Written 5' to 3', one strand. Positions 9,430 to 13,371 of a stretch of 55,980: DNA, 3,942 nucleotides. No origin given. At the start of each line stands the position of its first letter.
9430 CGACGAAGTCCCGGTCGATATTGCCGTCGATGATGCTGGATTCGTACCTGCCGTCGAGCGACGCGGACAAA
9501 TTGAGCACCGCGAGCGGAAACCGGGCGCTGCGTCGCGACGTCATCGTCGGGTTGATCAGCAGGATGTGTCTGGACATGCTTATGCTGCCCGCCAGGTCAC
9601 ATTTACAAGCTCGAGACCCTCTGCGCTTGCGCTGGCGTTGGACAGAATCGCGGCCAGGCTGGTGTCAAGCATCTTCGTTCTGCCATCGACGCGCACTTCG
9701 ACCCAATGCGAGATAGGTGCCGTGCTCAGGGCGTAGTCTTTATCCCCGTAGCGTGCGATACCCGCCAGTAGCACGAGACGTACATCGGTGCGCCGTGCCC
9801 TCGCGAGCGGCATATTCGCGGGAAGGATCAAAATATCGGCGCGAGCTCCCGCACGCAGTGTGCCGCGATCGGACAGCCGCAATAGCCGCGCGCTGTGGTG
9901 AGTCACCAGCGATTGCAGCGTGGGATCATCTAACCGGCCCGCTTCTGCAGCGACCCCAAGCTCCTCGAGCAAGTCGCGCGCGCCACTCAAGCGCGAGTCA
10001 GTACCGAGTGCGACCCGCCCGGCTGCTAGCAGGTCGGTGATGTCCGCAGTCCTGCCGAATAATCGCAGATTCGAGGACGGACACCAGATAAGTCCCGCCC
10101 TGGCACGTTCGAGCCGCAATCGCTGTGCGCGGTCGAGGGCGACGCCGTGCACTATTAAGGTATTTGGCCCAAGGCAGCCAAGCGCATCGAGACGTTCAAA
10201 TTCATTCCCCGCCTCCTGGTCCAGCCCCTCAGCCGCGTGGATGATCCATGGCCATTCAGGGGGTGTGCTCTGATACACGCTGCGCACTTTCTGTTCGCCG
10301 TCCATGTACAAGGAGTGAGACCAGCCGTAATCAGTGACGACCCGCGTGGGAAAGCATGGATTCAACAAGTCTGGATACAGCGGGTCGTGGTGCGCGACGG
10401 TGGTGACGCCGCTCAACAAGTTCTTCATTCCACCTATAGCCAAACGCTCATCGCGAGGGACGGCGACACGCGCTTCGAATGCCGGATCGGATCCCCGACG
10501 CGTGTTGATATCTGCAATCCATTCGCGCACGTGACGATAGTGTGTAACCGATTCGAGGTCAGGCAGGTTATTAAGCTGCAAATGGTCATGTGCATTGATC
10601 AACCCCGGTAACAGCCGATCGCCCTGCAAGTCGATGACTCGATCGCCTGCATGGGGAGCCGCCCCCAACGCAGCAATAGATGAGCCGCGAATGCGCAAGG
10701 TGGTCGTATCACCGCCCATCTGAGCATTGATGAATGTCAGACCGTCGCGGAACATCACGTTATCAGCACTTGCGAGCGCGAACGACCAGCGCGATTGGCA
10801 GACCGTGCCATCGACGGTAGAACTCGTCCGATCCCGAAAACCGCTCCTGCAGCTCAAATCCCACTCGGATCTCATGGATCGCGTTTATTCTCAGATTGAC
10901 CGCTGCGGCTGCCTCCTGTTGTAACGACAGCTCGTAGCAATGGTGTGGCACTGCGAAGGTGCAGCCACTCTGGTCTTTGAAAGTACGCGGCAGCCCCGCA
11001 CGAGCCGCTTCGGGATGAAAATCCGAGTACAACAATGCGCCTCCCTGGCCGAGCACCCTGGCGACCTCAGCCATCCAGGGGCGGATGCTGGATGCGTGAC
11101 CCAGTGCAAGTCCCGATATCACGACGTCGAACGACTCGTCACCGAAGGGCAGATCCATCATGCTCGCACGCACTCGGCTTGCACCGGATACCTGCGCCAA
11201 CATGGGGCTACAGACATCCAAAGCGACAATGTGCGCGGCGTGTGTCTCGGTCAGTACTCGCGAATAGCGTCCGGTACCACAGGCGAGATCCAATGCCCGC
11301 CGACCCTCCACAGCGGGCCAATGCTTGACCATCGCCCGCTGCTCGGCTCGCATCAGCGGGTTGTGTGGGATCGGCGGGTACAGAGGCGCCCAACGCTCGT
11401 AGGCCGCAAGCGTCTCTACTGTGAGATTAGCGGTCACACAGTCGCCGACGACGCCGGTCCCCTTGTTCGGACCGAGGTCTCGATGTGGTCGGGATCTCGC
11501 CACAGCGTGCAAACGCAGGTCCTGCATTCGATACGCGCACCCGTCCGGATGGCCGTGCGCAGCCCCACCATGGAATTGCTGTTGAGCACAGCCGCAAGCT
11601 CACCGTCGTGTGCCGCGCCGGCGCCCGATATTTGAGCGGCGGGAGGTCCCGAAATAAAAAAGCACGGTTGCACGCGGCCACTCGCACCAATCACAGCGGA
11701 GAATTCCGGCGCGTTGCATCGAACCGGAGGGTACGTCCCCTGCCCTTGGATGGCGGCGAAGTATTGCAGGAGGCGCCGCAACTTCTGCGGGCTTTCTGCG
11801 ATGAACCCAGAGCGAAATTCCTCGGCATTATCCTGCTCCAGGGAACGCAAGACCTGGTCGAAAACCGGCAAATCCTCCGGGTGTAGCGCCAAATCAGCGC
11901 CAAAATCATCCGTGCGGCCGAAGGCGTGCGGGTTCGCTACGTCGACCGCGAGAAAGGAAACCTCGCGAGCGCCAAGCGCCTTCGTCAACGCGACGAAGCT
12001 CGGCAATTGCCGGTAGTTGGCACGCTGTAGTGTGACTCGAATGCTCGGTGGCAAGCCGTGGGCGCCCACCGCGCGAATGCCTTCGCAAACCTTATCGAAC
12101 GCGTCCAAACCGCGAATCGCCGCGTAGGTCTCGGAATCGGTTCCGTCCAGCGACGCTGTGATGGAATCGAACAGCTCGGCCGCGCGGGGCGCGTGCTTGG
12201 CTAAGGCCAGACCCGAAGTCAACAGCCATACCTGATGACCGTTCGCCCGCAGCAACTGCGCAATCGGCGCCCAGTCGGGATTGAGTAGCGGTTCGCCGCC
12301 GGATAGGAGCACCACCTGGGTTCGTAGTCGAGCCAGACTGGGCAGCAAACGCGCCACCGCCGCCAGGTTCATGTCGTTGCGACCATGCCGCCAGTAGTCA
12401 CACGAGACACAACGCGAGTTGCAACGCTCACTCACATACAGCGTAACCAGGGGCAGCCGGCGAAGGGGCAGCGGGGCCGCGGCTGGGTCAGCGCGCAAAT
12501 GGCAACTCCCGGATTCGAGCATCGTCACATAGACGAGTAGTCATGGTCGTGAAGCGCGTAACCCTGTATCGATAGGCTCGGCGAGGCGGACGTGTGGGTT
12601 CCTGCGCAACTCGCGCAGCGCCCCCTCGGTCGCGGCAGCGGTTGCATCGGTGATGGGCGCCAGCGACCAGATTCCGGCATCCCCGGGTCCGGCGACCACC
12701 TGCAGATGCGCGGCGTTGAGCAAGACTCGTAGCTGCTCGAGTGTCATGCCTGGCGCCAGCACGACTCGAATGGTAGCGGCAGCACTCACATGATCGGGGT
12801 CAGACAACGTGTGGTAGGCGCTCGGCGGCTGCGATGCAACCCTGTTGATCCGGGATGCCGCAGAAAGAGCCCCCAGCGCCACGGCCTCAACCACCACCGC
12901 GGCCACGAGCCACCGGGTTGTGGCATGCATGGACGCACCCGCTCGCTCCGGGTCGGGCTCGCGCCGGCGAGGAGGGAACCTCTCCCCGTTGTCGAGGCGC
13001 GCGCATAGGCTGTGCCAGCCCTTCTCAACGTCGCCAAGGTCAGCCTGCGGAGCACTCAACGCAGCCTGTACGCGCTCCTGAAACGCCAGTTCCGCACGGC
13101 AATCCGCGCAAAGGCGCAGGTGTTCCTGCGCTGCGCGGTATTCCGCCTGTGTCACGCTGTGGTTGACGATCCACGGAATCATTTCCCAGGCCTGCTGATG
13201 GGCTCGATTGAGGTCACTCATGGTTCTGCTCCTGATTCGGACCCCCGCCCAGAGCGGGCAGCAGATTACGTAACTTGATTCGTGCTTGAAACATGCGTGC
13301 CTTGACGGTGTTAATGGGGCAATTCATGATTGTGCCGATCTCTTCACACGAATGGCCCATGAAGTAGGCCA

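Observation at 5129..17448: Twelve-gene co-linear array joining two ECF sigma modules to a radical-SAM, methylation, glycosylation and export cassette with no visible scaffold gene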

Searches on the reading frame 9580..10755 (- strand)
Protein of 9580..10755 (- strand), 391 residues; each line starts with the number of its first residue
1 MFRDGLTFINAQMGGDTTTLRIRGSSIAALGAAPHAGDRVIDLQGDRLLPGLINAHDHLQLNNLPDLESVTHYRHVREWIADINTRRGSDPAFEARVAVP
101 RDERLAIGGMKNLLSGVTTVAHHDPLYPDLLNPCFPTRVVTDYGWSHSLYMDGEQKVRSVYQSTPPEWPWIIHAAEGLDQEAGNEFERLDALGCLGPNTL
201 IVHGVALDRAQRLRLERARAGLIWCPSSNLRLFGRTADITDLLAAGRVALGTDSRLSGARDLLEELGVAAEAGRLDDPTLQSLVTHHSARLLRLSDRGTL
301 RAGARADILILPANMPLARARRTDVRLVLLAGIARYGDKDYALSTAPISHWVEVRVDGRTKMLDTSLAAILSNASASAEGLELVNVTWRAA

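Call 4: search_protein_families(library=pfam, proteins=[window:9580-10755:-], max_evalue=0.01)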
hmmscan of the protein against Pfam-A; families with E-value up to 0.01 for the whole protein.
window:9580-10755:- (391 aa): 2 families
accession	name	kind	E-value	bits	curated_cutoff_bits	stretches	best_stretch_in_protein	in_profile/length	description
PF01979.26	Amidohydro_1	-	2.9e-16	60.1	25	1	174-314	167-324/345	Amidohydrolase family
PF07969.17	Amidohydro_3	-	1.6e-11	44.8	29.7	1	100-332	223-468/472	Amidohydrolase family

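Call 5: search_protein_families(library=ncbifam, proteins=[window:9580-10755:-], max_evalue=0.01)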
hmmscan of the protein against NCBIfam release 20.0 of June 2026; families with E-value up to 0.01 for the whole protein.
window:9580-10755:- (391 aa): 46 families (the best 25 are shown)
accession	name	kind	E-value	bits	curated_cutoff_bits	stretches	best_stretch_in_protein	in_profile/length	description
NF006055.0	PRK08203.1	equivalog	1.8e-18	66.4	532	2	187-315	257-394/455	8-oxoguanine deaminase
NF009059.0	PRK12393.1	equivalog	1.1e-17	63.9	543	2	17-128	28-134/460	amidohydrolase family protein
NF006549.0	PRK09045.1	equivalog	1.4e-15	56.9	540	1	178-310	234-377/444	TRZ/ATZ family hydrolase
NF005557.0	PRK07228.1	equivalog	5.8e-14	51.6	522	1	186-315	238-378/445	5'-deoxyadenosine deaminase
NF006252.0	PRK08393.1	equivalog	1e-11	44.6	617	1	187-318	229-369/424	N-ethylammeline chlorohydrolase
NF006056.0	PRK08204.1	subfamily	8.8e-11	41.2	391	2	172-311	220-379/449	hypothetical protein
TIGR02967.1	guan_deamin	equivalog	1e-10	41.2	375.4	1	186-324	228-373/401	guanine deaminase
NF004701.0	PRK06038.1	equivalog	1e-10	40.9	609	1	185-316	230-370/432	N-ethylammeline chlorohydrolase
NF006681.0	PRK09229.1-2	equivalog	1.7e-10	40.2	362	1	189-364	257-427/451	formimidoylglutamate deiminase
NF012037.0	PRK15493.1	equivalog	3e-10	39.5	779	1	188-318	238-379/435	bifunctional S-methyl-5'-thioadenosine deaminase/S-adenosylhomocysteine deaminase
NF011984.0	PRK15446.1-5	equivalog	5.3e-10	38.7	260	2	282-311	330-359/379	alpha-D-ribose 1-methylphosphonate 5-triphosphate diphosphatase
TIGR02318.1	phosphono_phnM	equivalog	9.1e-10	38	390.55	2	269-314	314-359/376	phosphonate metabolism protein PhnM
NF006679.0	PRK09228.1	subfamily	1.7e-09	37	351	1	190-323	257-397/433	guanine deaminase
NF005211.0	PRK06687.1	equivalog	3.2e-09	36.1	703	1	189-273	238-324/419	TRZ/ATZ family protein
NF005540.0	PRK07203.1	equivalog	2.6e-08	32.9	444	1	172-310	223-376/444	putative aminohydrolase SsnA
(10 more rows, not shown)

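Call 23: search_solved_structures(query=window:9580-10755:-, max_evalue=0.001)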
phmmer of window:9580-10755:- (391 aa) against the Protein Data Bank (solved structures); distinct sequences matched with E-value up to 0.001: 24.
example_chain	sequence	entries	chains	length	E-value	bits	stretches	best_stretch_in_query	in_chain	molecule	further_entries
4dyk_A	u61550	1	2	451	1.5e-09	40.8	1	177-309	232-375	AMIDOHYDROLASE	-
4gbd_A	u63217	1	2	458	1.5e-09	40.8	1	177-309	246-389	Putative uncharacterized protein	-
3hpa_A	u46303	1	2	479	2e-09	40.4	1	187-320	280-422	AMIDOHYDROLASE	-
7ww2_A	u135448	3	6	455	2e-09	40.4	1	190-322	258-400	8-oxoguanine deaminase | Hydroxydechloroatrazine ethylaminohydrolase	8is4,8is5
5hmf_A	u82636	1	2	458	2.3e-09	40.2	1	16-131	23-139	Triazine hydrolase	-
5hmd_A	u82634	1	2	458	2.3e-09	40.2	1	16-131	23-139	Triazine hydrolase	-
5hme_A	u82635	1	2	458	2.5e-09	40.1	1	16-131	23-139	Triazine hydrolase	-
4l9x_A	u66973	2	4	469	4.1e-09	39.4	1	16-131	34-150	Triazine hydrolase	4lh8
4f0r_A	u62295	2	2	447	3.4e-08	36.3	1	184-312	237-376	5-methylthioadenosine/S-adenosylhomocysteine deaminase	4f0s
3lsb_A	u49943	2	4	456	9.9e-08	34.8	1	16-129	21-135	Triazine hydrolase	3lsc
3ls9_A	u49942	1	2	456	1.1e-07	34.7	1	16-129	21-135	Triazine hydrolase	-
4v1x_A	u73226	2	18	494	2.5e-07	33.5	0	22-84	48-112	ATRAZINE CHLOROHYDROLASE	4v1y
8ihq_A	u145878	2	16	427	1.2e-06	31.3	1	246-333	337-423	Amidohydrolase family protein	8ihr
3lnp_A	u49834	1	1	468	1.3e-06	31.1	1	177-314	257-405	Amidohydrolase family Protein OLEI01672_1_465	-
9kov_A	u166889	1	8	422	1.7e-06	30.7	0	18-65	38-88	trum-mut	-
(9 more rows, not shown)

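Call 35: search_solved_structures(query=window:9580-10755:-, max_evalue=1e-7, show_alignments=3)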
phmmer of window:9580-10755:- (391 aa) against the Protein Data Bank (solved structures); distinct sequences matched with E-value up to 1e-7: 10.
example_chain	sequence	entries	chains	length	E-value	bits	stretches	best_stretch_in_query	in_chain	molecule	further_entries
4dyk_A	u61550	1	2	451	1.5e-09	40.8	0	177-309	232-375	AMIDOHYDROLASE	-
4gbd_A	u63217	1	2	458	1.5e-09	40.8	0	177-309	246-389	Putative uncharacterized protein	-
3hpa_A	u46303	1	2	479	2e-09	40.4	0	187-320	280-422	AMIDOHYDROLASE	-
7ww2_A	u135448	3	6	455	2e-09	40.4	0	190-322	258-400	8-oxoguanine deaminase | Hydroxydechloroatrazine ethylaminohydrolase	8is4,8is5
5hmf_A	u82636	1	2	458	2.3e-09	40.2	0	16-131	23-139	Triazine hydrolase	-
5hmd_A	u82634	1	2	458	2.3e-09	40.2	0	16-131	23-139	Triazine hydrolase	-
5hme_A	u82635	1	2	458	2.5e-09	40.1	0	16-131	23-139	Triazine hydrolase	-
4l9x_A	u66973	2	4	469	4.1e-09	39.4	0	16-131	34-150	Triazine hydrolase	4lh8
4f0r_A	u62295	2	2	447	3.4e-08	36.3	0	184-312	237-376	5-methylthioadenosine/S-adenosylhomocysteine deaminase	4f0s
3lsb_A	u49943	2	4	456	9.9e-08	34.8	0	16-129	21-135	Triazine hydrolase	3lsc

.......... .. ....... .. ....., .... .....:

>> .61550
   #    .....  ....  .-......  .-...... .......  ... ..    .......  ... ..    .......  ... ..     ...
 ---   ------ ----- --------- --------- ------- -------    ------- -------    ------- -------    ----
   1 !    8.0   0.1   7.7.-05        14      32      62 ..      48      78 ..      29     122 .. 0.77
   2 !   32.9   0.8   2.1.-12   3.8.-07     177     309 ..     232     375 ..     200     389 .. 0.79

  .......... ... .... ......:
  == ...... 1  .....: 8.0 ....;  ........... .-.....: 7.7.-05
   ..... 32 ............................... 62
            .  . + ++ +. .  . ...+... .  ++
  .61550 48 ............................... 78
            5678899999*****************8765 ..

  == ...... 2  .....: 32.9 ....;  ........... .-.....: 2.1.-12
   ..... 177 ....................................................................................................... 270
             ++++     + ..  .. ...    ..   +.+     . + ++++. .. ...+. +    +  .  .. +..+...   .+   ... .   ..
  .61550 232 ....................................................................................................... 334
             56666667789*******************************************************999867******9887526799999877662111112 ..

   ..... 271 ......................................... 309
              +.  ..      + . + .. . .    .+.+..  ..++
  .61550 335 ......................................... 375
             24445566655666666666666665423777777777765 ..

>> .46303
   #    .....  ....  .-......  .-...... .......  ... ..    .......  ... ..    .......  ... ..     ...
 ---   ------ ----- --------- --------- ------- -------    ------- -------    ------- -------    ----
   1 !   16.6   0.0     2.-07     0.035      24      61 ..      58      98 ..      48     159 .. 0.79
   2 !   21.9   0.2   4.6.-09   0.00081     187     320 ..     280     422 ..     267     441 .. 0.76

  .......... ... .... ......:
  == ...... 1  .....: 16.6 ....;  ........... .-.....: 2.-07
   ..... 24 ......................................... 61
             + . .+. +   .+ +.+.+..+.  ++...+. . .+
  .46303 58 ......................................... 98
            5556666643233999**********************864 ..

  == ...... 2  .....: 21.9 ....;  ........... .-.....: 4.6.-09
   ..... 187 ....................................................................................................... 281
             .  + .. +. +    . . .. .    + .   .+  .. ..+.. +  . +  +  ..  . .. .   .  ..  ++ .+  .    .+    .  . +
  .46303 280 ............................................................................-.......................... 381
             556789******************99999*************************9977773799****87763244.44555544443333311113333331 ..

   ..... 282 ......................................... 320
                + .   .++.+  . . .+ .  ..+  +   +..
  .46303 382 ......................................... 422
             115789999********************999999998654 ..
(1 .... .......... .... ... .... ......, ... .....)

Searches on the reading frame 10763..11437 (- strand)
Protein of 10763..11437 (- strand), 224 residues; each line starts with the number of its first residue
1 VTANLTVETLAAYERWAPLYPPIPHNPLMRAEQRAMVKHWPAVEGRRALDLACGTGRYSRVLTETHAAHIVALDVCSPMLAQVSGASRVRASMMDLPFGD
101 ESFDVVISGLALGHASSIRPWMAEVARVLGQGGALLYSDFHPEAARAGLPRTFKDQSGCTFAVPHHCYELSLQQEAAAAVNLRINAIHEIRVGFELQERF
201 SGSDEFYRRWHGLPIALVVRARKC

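Call 4: search_protein_families(library=pfam, proteins=[window:10763-11437:-], max_evalue=0.01)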
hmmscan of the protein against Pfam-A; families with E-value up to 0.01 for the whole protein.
window:10763-11437:- (224 aa): 9 families
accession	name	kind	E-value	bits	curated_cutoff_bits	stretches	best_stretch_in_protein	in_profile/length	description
PF08241.18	Methyltransf_11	-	2.4e-18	67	21.2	1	49-136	1-94/95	Methyltransferase domain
PF13649.12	Methyltransf_25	-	5e-15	56.4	27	1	49-133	2-97/97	Methyltransferase domain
PF08242.18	Methyltransf_12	-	1.5e-09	38.9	30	1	49-135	1-98/98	Methyltransferase domain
PF13847.12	Methyltransf_31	-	1.6e-09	38.1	27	1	44-156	3-125/145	Methyltransferase domain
PF13489.12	Methyltransf_23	-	1.8e-07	31.5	27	1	44-144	22-123/164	Methyltransferase domain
PF01209.24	Ubie_methyltran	-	1.9e-07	31.1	20.1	1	40-138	43-152/233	ubiE/COQ5 methyltransferase family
PF05148.21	Methyltransf_8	-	3.1e-05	24.4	27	1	48-136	76-155/219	Hypothetical methyltransferase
PF01728.25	FtsJ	-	0.00051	20.5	24.1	1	44-80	21-58/181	FtsJ-like methyltransferase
PF08003.17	Methyltransf_9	-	0.008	15.6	23.8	0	36-136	107-216/315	Protein of unknown function (DUF1698)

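Call 5: search_protein_families(library=ncbifam, proteins=[window:10763-11437:-], max_evalue=0.01)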
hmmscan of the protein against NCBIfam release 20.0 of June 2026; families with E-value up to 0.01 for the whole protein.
window:10763-11437:- (224 aa): 32 families (the best 25 are shown)
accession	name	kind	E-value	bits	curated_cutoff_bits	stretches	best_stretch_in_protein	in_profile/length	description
NF045667.1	MTase_DVU1556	equivalog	1.2e-17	64.1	155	1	34-159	12-142/213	DVU_1556 family methyltransferase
TIGR02072.1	BioC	equivalog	2.7e-15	56.8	184.95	1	40-143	27-138/244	malonyl-ACP O-methyltransferase BioC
TIGR01934.1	MenG_MenH_UbiE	subfamily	1.2e-13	50.8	158.35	1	34-144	29-148/223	ubiquinone/menaquinone biosynthesis methyltransferase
NF004452.0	PRK05785.1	equivalog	1.5e-13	50.8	207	1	45-128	52-136/228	hypothetical protein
NF007610.0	PRK10258.1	equivalog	7.3e-12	45.1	342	1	11-138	11-139/251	malonyl-ACP O-methyltransferase BioC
NF001241.0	PRK00216.1-2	equivalog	1.1e-11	44.8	327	1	34-142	41-152/231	demethylmenaquinone methyltransferase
NF045823.1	PthPhpthDimycoMt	equivalog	3.1e-11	42.9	300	1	43-144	65-173/256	phthiotriol/phenolphthiotriol dimycocerosates methyltransferase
NF001244.0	PRK00216.1-5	equivalog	5.4e-11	42.2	216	1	34-145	38-161/236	bifunctional demethylmenaquinone methyltransferase/2-methoxy-6-polyprenyl-1,4-benzoquinol methylase UbiE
NF045825.1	FAmtase_mtf2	equivalog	1.2e-10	41.1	400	1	43-143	57-164/248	fatty-acid O-methyltransferase Mtf2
NF043040.1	corrin_prot_MT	hypoth_equivalog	1.4e-10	41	180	1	33-139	31-149/216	corrinoid protein-associated methyltransferase CpaM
NF001243.0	PRK00216.1-4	equivalog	7.7e-08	32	235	1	37-136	40-150/237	demethylmenaquinone methyltransferase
NF052510.1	methyltran_MpqE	exception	8e-08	31.9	335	1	33-141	35-155/234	methyl-plastoquinone biosynthesis methyltransferase MpqE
TIGR02752.1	MenG_heptapren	equivalog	1.5e-07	31.1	419.85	1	37-135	38-147/231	demethylmenaquinone methyltransferase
NF041820.1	daptide_MTase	equivalog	4e-07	29.7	175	1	34-148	27-153/243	daptide-type RiPP biosynthesis methyltransferase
NF041675.1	sarc_dimgly_tmase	equivalog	9.8e-07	29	550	1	49-139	71-171/278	sarcosine/dimethylglycine N-methyltransferase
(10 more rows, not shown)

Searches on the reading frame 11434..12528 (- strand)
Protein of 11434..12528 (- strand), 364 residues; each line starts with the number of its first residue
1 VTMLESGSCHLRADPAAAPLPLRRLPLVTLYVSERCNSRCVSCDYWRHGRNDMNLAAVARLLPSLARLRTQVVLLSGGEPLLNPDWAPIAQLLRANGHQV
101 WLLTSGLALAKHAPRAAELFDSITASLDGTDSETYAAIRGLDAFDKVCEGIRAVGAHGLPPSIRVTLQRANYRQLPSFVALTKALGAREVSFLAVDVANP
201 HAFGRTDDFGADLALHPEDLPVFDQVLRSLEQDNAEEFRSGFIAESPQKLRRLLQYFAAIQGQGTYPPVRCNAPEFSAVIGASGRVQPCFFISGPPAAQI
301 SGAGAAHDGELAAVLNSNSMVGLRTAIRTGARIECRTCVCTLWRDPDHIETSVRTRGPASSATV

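Call 4: search_protein_families(library=pfam, proteins=[window:11434-12528:-], max_evalue=0.01)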
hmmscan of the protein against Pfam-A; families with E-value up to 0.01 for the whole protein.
window:11434-12528:- (364 aa): 3 families
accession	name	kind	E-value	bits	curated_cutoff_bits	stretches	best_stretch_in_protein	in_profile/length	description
PF04055.27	Radical_SAM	-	2.8e-16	60.5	29.5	1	31-161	2-143/166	Radical SAM superfamily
PF13353.11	Fer4_12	-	9.8e-05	23.1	22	1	28-130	8-116/137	4Fe-4S single cluster domain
PF13186.11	SPASM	-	0.0021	18.7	21.5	1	271-338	1-66/67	Iron-sulfur cluster-binding domain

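Call 5: search_protein_families(library=ncbifam, proteins=[window:11434-12528:-], max_evalue=0.01)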
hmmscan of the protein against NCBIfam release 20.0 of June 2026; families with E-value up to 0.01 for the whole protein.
window:11434-12528:- (364 aa): 45 families (the best 25 are shown)
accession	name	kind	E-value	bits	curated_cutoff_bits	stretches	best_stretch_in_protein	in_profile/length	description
TIGR04051.1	rSAM_NirJ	equivalog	2e-18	66.5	515.45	1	26-241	2-221/354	heme d1 biosynthesis radical SAM protein NirJ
TIGR04251.1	SCM_rSAM_ScmF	equivalog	6.3e-18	65.3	400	1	28-196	6-183/353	SynChlorMet cassette radical SAM/SPASM protein ScmF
NF045574.1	sacti_mat_StsB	exception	1.8e-17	63.3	625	1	28-194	98-268/466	StsB family radical SAM/SPASM domain sactipeptide maturase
TIGR04546.1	rSAM_ahbC_deAc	equivalog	4.1e-17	62.1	650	1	25-192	38-210/390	12,18-didecarboxysiroheme deacetylase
TIGR02666.1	moaA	equivalog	2.6e-16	59.5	284.05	1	28-186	12-184/336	GTP 3',8-cyclase MoaA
TIGR04317.1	W_rSAM_matur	equivalog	6.3e-16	58.4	380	1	30-191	8-180/349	tungsten cofactor oxidoreductase radical SAM maturase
TIGR02668.1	moaA_archaeal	equivalog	7.5e-16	58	325.25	1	28-185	12-176/303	GTP 3',8-cyclase MoaA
TIGR04250.1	SCM_rSAM_ScmE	equivalog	1.7e-15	56.8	400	1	30-182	7-165/358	SynChlorMet cassette radical SAM/SPASM protein ScmE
TIGR03961.1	rSAM_PTO1314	hypoth_equivalog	4.8e-15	55.7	306.05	1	23-187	19-183/332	PTO1314 family radical SAM protein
NF001199.0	PRK00164.2-1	equivalog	2.9e-14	52.9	231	1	29-179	15-172/308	GTP 3',8-cyclase MoaA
NF050035.1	rSAM_WgK_link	exception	4.2e-14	52.3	650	1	27-232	10-215/367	radical SAM/SPASM peptide maturase WgkB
TIGR04545.1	rSAM_ahbD_hemeb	equivalog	2.1e-13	50.4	500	1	28-190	2-170/339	heme b synthase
TIGR03962.1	mycofact_rSAM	equivalog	2.6e-13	49.9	265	1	30-188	16-179/339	mycofactocin radical SAM maturase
TIGR04054.1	rSAM_NirJ1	equivalog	3.3e-13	49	650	1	26-192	36-207/387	putative heme d1 biosynthesis radical SAM protein NirJ1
TIGR02109.1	PQQ_syn_pqqE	equivalog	1.9e-12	46.8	381.35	1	32-192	13-179/358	pyrroloquinoline quinone biosynthesis protein PqqE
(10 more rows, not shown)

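Call 22: search_solved_structures(query=window:11434-12528:-, max_evalue=0.001)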
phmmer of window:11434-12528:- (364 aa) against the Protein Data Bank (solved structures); distinct sequences matched with E-value up to 0.001: 6.
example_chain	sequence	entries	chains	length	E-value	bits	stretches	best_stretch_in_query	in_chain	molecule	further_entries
7vob_C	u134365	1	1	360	3.7e-12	49.2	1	30-196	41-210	Cytosylglucuronate decarboxylase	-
7voc_C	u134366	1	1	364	3.8e-12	49.2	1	30-196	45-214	Cytosylglucuronate decarboxylase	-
6c8v_A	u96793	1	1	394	2.7e-08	36.5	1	31-191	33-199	Coenzyme PQQ synthesis protein E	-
2fb2_A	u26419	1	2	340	1.7e-06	30.6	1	28-193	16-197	Molybdenum cofactor biosynthesis protein A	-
1tv7_A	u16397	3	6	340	2.4e-06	30.2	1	28-193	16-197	Molybdenum cofactor biosynthesis protein A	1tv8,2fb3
7wzv_A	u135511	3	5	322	5.5e-05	25.7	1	29-126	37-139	4Fe-4S cluster-binding domain-containing protein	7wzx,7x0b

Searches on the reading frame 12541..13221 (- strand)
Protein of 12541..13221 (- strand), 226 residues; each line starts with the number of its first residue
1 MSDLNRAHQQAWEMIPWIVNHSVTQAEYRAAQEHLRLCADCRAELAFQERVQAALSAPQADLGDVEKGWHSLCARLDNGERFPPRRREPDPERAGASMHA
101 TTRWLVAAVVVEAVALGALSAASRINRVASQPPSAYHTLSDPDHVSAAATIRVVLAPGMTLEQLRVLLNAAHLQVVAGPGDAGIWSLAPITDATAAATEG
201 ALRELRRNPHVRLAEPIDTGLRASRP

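Call 4: search_protein_families(library=pfam, proteins=[window:12541-13221:-], max_evalue=0.01)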
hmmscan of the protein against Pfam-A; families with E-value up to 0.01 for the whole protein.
window:12541-13221:- (226 aa): 1 family
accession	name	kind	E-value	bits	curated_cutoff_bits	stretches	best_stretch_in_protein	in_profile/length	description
PF13490.11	zf-HC2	-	0.0015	19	22.2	1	10-42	3-35/35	Putative zinc-finger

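Call 5: search_protein_families(library=ncbifam, proteins=[window:12541-13221:-], max_evalue=0.01)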
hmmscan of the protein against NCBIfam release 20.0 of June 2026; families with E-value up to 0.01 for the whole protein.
window:12541-13221:- (226 aa): 2 families
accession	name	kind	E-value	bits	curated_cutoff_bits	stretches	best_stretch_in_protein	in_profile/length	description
NF052375.1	antisigma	equivalog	1.4e-08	35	100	1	21-151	8-133/217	anti-sigma factor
NF041468.1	anti_sig_RseA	equivalog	0.0013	18.9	165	1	25-56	55-85/135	anti-sigma E factor RseA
